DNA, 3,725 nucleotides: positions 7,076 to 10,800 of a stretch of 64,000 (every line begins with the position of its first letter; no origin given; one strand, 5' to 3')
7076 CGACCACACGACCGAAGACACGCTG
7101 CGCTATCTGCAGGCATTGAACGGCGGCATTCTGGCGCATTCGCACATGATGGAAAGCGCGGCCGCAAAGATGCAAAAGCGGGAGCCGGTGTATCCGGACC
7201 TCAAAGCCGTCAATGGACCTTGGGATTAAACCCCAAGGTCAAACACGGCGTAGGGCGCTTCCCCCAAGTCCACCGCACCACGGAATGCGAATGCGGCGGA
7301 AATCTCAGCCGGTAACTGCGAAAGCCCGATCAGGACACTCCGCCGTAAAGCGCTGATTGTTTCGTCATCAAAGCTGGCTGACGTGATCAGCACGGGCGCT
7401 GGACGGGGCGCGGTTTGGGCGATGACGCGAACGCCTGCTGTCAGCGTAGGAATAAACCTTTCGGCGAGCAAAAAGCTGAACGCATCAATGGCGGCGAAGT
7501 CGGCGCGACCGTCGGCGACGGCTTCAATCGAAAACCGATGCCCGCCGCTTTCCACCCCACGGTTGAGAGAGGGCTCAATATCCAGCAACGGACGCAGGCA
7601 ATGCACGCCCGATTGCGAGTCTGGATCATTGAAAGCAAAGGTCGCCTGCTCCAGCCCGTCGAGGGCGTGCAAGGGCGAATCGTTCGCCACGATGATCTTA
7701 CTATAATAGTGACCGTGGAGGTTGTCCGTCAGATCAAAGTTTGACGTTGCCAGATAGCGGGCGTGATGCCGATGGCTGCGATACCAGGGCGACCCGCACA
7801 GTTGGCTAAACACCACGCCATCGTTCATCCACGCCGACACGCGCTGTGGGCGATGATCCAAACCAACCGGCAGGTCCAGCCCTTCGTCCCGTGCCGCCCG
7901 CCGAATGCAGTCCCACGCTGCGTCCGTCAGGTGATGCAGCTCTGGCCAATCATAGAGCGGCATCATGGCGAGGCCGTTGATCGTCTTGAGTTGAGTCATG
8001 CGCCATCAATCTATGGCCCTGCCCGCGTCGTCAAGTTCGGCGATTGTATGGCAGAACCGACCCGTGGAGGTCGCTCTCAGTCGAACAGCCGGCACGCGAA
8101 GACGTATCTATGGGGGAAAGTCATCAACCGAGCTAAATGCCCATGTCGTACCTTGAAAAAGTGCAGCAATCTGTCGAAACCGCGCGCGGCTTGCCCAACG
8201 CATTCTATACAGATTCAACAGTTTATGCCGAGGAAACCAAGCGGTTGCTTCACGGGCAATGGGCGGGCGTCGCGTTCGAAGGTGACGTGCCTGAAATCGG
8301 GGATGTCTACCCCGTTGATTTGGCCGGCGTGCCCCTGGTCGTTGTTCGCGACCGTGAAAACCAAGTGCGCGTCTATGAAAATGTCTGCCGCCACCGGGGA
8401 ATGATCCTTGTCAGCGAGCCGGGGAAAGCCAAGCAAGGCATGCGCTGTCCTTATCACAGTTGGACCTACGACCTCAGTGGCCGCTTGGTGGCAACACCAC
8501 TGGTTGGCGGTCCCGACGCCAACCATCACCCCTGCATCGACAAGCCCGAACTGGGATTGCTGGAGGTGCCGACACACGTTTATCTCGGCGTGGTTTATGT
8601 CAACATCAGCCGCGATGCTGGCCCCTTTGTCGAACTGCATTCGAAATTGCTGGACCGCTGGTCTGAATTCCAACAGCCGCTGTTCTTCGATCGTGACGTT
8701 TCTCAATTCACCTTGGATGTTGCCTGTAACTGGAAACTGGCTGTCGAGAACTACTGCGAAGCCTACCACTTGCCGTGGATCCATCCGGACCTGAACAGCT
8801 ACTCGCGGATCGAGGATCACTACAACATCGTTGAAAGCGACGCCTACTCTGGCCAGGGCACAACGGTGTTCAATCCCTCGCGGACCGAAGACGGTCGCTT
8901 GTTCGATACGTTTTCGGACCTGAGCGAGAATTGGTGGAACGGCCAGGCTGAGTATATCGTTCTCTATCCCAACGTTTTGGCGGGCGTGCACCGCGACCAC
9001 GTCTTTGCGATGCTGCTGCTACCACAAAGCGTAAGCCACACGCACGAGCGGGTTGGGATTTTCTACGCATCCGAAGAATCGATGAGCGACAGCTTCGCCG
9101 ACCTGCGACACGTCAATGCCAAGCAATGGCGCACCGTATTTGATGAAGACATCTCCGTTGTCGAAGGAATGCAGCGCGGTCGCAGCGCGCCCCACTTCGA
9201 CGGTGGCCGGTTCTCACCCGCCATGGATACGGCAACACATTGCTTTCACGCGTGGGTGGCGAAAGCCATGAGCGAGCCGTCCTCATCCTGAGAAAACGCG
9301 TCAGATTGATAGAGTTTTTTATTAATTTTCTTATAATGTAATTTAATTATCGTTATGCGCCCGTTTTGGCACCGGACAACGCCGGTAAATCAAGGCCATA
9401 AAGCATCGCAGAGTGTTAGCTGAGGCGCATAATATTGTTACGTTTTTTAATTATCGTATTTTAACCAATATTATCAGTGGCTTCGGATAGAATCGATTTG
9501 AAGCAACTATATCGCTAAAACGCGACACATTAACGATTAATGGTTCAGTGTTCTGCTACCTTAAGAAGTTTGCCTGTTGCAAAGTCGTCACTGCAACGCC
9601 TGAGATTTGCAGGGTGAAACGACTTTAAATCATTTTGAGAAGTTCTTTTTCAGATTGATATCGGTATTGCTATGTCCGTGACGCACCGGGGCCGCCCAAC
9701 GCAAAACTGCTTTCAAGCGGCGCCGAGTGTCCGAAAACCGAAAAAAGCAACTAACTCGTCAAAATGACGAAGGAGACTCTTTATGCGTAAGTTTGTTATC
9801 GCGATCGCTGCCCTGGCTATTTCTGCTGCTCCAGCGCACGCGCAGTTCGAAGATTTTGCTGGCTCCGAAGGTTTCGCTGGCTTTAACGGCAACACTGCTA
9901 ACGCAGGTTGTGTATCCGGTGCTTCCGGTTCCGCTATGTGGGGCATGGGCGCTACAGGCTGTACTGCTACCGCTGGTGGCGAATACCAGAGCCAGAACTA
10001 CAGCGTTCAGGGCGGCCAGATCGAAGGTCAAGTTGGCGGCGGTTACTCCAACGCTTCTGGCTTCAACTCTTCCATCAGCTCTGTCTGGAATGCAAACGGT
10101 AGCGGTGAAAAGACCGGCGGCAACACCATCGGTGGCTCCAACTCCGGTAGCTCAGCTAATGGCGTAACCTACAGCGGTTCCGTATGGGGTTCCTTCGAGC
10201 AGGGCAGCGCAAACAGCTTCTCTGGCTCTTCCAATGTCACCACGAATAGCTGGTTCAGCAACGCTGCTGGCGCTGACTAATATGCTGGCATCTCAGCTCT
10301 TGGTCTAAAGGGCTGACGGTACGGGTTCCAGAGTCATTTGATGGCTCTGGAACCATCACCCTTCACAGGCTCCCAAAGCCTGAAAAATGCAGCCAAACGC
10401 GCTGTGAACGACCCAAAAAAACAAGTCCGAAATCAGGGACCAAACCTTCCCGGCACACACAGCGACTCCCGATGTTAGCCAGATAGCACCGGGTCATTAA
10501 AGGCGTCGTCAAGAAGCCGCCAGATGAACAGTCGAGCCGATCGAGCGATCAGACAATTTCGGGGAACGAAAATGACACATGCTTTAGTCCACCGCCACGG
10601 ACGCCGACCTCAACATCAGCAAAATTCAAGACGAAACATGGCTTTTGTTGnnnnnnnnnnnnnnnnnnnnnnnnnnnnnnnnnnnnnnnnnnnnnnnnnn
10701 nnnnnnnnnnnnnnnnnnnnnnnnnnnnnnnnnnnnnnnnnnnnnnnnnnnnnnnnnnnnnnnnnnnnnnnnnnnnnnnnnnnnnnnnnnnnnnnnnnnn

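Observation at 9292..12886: Candidate novel secreted-fibre / functional-amyloid-like export cluster: two small Gly/Ser/Asn/Gln-rich Sec substrates plus a porin-like barrel with a Pro/Gln-rich periplasmic extension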

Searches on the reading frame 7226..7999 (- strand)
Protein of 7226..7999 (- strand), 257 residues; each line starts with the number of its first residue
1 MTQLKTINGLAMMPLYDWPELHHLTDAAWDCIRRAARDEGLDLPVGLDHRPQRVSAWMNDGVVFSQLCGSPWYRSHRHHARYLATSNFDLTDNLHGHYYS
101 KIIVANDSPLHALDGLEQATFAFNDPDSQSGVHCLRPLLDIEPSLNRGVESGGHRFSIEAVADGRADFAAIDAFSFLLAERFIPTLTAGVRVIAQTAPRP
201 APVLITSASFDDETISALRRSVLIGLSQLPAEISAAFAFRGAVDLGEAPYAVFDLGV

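Call 61: search_protein_families(library=pfam, proteins=[window:7226-7999:-], max_evalue=0.01)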
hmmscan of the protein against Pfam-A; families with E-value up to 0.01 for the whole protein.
window:7226-7999:- (257 aa): 1 family
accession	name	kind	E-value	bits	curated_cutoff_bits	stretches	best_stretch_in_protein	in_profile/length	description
PF12974.12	Phosphonate-bd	-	9.6e-18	64.9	27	1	96-223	83-213/242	ABC transporter, phosphonate, periplasmic substrate-binding protein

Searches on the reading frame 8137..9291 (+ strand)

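Call 61: search_protein_families(library=pfam, proteins=[window:8137-9291:+], max_evalue=0.01)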
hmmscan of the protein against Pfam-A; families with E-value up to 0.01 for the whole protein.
window:8137-9291:+ (384 aa): 3 families
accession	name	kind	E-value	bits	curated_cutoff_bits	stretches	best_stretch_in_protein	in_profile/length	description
PF00848.25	Ring_hydroxyl_A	-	1.3e-38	133.4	24.9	1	187-379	6-207/208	Ring hydroxylating alpha subunit (catalytic domain)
PF00355.32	Rieske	-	1.1e-18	67.4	20.3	1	41-122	1-80/88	Rieske [2Fe-2S] domain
PF19112.6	VanA_C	-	6e-05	23.7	23.5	1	195-376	1-189/193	Vanillate O-demethylase oxygenase C-terminal domain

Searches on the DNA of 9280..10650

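Call 47: search_rna_families(source=window, start=9280, end=10650, threshold=evalue, max_evalue=1)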
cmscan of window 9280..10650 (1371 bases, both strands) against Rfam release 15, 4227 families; matches with E-value up to 1: 1.
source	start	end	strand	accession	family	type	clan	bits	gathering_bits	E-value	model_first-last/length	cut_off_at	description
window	9646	9714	-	RF02248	Six3os1_3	Gene; lncRNA;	-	14.3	40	0.78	1-75/75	no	Six3os1 conserved region 3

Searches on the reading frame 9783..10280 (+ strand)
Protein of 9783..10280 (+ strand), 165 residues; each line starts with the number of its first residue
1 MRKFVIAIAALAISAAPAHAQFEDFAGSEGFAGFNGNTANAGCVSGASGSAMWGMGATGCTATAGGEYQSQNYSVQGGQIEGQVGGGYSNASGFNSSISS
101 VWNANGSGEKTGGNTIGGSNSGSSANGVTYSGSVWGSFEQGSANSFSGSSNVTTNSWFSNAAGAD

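Call 3: search_protein_families(library=pfam, proteins=[window:9783-10280:+], max_evalue=1)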
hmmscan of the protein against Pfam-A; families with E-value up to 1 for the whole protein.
window:9783-10280:+ (165 aa): 0 families

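Call 4: search_protein_families(library=ncbifam, proteins=[window:9783-10280:+], max_evalue=1)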
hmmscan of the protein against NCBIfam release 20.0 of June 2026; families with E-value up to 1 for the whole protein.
window:9783-10280:+ (165 aa): 0 families

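Call 15: find_homologous_proteins(query=window:9783-10280:+, max_evalue=0.01)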
Query window:9783-10280:+ (165 aa): 11 proteins with E <= 0.01 among 971 candidates.
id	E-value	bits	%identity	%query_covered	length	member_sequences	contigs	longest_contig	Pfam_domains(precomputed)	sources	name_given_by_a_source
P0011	1.8e-91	322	98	100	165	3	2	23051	-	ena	-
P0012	2.2e-72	260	84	96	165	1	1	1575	-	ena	-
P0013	3.2e-58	214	70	96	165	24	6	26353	-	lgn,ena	-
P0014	4.4e-58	214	69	99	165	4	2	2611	-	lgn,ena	-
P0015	4.8e-54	201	65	100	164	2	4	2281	-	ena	-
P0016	7.1e-52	194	64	100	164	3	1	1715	-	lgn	-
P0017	1.4e-48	183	62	96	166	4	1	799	-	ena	-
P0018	1.5e-45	173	57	100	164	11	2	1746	-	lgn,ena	-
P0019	7.6e-45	171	57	100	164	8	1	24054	-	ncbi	-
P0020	2.3e-38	150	55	96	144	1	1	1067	-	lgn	-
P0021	1.1e-30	125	58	80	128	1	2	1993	-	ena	-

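Call 44: predict_structure(alignment_id=A3)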
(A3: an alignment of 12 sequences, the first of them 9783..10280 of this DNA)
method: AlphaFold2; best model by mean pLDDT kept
length: 165 residues; sequences in the alignment: 12
mean_pLDDT: 34.0   pTM: 0.26
mean pLDDT of the five models: 34.0, 33.6, 31.8, 28.8, 28.3
residues with pLDDT >= 90: 0; 70-90: 0; 50-70: 0; < 50: 165
segments of 3 or more residues with pLDDT < 50: 1-165
pLDDT, mean of each block of 10 residues (from residue 1): 23 23 28 30 31 37 36 33 36 42 37 38 34 34 40 42 32
secondary structure, 60 per line:
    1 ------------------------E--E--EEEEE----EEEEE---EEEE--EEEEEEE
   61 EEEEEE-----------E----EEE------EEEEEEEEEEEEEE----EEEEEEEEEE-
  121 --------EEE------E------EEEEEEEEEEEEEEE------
elements in order: E31-35 E40-44 E48-51 E54-66 E83-85 E92-105 E110-119 E129-131 E145-159

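Call 50: search_solved_structures(query=A3, max_evalue=10)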
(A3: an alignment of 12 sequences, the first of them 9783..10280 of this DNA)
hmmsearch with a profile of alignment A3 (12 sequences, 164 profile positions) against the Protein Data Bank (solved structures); distinct sequences matched with E-value up to 10: 3.
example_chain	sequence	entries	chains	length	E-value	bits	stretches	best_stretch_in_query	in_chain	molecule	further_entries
9yuq_N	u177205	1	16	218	0.14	15.5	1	1-71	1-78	Putative multiheme cytochrome c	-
6d53_C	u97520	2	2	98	0.37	14.1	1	110-153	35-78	Hemolysin II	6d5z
2n67_B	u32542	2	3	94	0.42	13.9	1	110-153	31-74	Hemolysin II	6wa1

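Call 56: find_encoding_contigs(protein=P0011, flank=6000, max_places=4)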
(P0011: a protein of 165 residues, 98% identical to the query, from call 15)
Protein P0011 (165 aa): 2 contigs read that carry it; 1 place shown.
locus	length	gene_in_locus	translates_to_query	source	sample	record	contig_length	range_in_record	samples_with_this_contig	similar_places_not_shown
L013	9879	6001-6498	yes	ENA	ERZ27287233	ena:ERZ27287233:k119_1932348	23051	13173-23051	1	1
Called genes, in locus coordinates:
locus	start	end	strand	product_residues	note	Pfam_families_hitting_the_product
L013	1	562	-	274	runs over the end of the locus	PF01578:Cytochrom_C_asm, PF27518:CcmC (faint)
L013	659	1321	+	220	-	PF13304:AAA_21 (faint), PF00005:ABC_tran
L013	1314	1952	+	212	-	PF03379:CcmB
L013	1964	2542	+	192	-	PF00881:Nitroreductase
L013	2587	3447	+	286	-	PF00378:ECH_1, PF16113:ECH_2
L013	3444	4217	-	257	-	PF12974:Phosphonate-bd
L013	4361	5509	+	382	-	PF00355:Rieske, PF00848:Ring_hydroxyl_A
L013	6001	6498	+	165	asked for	-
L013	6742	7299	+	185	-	-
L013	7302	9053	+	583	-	-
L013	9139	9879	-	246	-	?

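Call 63: find_related_loci(query=A3, collection=metagenome_contigs, flank=5000)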
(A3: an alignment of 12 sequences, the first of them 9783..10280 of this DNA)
Query A3 (165 aa) in metagenome_contigs; peptide patterns used: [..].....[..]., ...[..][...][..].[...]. (x = any residue, [..] = any of these).
599 stretches matched a pattern (row limit reached: there are more); 3 encode a relative of the query (tblastn E <= 1e-3); 3 distinct loci.
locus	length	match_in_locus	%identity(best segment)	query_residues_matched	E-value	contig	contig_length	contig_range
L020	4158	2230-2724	100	1-165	1e-102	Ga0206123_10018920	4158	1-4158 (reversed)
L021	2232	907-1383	71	1-158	6e-59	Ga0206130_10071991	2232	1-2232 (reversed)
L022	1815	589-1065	70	1-158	4e-57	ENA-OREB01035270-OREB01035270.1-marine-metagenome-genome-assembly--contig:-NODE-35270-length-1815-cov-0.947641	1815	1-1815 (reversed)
